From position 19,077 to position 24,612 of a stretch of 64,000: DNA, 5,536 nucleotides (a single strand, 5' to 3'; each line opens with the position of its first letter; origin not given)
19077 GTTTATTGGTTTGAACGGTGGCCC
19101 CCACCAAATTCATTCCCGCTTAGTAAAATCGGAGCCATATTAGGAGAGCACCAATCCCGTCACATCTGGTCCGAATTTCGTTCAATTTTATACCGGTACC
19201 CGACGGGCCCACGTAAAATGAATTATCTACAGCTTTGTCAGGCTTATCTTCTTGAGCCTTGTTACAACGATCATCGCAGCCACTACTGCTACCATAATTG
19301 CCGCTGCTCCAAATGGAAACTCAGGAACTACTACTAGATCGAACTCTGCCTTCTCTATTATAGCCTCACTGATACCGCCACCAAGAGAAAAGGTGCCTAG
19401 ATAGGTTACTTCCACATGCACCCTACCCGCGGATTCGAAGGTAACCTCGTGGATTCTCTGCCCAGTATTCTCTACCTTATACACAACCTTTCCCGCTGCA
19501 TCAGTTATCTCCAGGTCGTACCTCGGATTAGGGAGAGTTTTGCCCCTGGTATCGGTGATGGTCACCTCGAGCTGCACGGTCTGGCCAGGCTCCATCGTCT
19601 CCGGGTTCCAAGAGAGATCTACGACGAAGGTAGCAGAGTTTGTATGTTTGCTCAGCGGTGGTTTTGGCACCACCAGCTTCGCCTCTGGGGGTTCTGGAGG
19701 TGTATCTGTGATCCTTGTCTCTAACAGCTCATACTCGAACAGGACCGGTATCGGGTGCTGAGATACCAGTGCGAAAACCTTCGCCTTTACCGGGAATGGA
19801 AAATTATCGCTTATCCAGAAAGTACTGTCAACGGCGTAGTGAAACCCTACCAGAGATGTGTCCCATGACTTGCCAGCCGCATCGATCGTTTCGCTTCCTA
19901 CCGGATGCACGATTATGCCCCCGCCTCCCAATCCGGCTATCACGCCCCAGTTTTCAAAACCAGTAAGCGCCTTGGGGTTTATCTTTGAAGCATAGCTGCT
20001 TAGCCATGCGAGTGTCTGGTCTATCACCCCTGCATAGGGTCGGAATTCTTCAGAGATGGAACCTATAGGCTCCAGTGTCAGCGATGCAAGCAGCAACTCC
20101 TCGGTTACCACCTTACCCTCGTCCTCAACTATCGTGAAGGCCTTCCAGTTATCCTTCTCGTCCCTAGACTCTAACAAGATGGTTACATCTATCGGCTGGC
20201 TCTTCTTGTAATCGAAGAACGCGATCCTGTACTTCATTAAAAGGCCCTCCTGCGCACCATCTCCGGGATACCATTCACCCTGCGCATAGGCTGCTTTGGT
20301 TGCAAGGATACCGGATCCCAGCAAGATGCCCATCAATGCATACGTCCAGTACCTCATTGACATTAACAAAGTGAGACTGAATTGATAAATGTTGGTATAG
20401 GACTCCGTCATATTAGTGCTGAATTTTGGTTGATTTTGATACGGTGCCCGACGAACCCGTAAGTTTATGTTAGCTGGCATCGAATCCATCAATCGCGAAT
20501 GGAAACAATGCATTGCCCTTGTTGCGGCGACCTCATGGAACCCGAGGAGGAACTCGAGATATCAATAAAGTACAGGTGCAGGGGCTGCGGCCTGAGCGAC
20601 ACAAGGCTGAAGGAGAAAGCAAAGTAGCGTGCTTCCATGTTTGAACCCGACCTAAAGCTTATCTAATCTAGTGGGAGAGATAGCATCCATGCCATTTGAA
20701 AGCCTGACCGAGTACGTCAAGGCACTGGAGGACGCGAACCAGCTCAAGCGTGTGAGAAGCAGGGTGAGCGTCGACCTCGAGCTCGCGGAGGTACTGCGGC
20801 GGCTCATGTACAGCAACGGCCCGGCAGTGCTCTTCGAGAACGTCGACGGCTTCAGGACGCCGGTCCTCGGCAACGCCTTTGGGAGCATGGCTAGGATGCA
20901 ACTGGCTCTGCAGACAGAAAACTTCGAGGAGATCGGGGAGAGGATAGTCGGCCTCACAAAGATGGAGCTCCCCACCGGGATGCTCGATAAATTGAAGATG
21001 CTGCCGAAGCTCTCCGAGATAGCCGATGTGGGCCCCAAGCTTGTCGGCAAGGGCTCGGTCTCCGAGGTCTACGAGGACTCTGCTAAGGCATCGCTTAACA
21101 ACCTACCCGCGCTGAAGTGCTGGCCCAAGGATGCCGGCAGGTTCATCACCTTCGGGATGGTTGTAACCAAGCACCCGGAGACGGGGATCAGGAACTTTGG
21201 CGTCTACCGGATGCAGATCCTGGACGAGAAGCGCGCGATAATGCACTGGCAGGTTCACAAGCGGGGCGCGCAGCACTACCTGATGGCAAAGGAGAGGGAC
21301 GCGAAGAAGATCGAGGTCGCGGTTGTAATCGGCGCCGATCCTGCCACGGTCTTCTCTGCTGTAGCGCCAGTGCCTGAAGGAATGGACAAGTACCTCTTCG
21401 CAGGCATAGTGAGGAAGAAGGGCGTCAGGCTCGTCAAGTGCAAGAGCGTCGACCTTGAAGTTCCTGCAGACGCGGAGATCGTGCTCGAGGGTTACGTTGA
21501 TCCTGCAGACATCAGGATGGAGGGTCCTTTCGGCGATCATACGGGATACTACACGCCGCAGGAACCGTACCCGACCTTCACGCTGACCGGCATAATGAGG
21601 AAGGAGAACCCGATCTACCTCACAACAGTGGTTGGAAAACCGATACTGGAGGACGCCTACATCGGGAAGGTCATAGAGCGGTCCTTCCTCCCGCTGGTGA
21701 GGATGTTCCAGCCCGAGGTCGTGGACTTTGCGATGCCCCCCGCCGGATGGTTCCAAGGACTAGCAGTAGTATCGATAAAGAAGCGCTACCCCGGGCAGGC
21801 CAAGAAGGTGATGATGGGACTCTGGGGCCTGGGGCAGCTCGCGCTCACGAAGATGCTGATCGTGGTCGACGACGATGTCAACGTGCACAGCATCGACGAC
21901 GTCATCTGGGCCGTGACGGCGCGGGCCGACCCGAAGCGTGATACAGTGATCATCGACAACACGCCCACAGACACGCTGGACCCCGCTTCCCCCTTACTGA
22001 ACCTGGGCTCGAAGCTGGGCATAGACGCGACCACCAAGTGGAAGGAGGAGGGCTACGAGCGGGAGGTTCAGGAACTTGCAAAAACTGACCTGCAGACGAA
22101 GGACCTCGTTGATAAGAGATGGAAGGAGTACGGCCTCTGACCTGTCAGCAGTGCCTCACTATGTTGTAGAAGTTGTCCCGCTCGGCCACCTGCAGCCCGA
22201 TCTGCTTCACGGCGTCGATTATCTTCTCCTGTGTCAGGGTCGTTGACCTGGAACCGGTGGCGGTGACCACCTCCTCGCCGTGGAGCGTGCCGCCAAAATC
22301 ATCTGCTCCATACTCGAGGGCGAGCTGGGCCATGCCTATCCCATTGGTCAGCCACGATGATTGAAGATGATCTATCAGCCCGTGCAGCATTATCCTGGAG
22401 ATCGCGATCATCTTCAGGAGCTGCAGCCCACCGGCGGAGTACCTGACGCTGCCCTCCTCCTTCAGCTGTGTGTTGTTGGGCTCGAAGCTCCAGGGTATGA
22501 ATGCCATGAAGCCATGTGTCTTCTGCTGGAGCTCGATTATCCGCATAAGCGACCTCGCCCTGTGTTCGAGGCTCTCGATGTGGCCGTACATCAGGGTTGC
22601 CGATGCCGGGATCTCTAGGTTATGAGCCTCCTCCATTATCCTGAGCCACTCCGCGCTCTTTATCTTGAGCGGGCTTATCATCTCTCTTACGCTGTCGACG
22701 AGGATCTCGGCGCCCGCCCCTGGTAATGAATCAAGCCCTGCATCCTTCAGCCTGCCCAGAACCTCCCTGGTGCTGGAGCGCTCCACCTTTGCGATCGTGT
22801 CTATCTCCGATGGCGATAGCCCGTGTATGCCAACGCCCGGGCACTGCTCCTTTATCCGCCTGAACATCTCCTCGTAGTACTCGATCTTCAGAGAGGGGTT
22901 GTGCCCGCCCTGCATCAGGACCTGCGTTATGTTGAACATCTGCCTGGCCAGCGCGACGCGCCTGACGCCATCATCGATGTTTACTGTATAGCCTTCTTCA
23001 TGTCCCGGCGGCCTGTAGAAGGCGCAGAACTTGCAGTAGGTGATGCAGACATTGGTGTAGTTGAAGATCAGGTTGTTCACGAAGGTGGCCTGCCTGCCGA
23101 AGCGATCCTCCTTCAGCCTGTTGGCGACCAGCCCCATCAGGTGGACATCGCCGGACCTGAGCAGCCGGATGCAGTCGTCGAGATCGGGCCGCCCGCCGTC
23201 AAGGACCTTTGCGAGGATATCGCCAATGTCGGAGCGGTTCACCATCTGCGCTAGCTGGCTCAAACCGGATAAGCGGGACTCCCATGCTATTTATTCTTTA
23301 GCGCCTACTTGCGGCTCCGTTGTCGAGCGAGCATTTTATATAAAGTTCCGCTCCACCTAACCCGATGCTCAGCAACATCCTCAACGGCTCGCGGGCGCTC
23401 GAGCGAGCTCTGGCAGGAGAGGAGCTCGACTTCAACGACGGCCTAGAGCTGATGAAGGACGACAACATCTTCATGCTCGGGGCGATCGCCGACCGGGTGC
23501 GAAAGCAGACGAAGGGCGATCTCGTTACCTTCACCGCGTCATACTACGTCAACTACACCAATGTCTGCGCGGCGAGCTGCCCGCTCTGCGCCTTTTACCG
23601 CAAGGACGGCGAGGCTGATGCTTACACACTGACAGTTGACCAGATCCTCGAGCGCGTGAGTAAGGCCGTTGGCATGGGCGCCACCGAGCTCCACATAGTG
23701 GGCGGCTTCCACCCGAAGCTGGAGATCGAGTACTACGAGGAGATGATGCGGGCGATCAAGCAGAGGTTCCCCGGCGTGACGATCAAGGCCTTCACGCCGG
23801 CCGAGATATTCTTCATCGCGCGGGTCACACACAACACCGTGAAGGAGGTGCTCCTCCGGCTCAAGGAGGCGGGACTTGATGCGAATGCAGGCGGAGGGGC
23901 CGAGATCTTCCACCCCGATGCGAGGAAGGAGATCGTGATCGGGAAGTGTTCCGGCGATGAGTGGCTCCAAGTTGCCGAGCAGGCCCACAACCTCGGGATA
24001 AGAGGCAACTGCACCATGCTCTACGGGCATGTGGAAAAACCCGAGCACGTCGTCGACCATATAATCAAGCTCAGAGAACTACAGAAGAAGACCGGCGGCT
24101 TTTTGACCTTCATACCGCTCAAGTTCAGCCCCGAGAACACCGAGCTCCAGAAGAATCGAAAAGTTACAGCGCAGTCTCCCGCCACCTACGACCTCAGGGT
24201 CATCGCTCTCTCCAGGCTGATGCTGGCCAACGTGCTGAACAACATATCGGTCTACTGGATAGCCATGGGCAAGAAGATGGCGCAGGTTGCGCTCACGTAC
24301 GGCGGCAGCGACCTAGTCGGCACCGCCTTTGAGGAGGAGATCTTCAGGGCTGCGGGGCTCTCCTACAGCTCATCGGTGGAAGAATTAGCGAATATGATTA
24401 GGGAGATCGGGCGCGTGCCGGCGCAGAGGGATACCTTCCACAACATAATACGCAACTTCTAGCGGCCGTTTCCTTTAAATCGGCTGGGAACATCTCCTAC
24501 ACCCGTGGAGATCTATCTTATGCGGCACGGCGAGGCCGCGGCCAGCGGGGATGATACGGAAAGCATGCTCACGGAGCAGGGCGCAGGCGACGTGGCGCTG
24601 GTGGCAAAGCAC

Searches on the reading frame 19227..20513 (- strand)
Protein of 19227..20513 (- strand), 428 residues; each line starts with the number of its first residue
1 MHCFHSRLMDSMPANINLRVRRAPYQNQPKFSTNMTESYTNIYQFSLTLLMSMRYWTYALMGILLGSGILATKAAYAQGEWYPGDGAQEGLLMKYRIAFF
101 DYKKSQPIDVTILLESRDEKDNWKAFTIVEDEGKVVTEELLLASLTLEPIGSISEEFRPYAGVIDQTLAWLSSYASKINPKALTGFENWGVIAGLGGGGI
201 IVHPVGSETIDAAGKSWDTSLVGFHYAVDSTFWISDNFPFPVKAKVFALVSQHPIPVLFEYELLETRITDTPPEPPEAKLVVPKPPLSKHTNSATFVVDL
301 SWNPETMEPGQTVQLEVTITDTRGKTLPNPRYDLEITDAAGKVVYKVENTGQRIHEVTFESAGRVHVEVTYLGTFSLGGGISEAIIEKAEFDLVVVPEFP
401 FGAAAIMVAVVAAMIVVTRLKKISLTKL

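Call 66: search_protein_families(library=pfam, proteins=[window:19227-20513:-], max_evalue=0.001)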
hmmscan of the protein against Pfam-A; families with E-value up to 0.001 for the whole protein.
window:19227-20513:- (428 aa): 0 families

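Call 69: search_protein_families(library=ncbifam, proteins=[window:19227-20513:-], max_evalue=0.01)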
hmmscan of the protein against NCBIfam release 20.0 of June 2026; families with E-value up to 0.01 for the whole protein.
window:19227-20513:- (428 aa): 1 family
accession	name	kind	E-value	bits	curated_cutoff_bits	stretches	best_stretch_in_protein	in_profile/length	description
TIGR03024.1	arch_PEF_CTERM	domain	0.0058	16.8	23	0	396-421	1-24/25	PEF-CTERM sorting domain-containing protein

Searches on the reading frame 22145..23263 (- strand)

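Call 66: search_protein_families(library=pfam, proteins=[window:22145-23263:-], max_evalue=0.001)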
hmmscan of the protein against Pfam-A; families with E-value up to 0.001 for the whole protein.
window:22145-23263:- (372 aa): 2 families
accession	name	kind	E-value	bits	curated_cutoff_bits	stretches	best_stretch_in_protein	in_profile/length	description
PF19288.4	CofH_C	-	1.9e-26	92.7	27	1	250-368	2-118/125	CofH/MqnC C-terminal region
PF04055.27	Radical_SAM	-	6.5e-16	59.4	29.5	1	68-238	2-162/166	Radical SAM superfamily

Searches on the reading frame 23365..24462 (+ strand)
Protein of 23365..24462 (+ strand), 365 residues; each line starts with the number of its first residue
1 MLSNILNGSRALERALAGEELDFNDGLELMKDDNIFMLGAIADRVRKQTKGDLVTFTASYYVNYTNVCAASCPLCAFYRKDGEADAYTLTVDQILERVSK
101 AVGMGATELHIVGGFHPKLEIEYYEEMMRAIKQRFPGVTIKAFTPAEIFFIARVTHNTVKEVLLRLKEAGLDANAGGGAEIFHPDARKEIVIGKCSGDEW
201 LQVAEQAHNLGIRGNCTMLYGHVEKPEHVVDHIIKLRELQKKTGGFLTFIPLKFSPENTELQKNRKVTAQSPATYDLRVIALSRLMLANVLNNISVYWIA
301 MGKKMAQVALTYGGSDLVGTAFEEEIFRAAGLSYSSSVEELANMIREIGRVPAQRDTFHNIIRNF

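Call 66: search_protein_families(library=pfam, proteins=[window:23365-24462:+], max_evalue=0.001)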
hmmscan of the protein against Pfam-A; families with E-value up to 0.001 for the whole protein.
window:23365-24462:+ (365 aa): 2 families
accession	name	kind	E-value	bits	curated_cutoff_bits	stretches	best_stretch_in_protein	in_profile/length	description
PF19288.4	CofH_C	-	2.7e-22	79.4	27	1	245-357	3-114/125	CofH/MqnC C-terminal region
PF04055.27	Radical_SAM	-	1.8e-18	67.7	29.5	1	62-233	1-163/166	Radical SAM superfamily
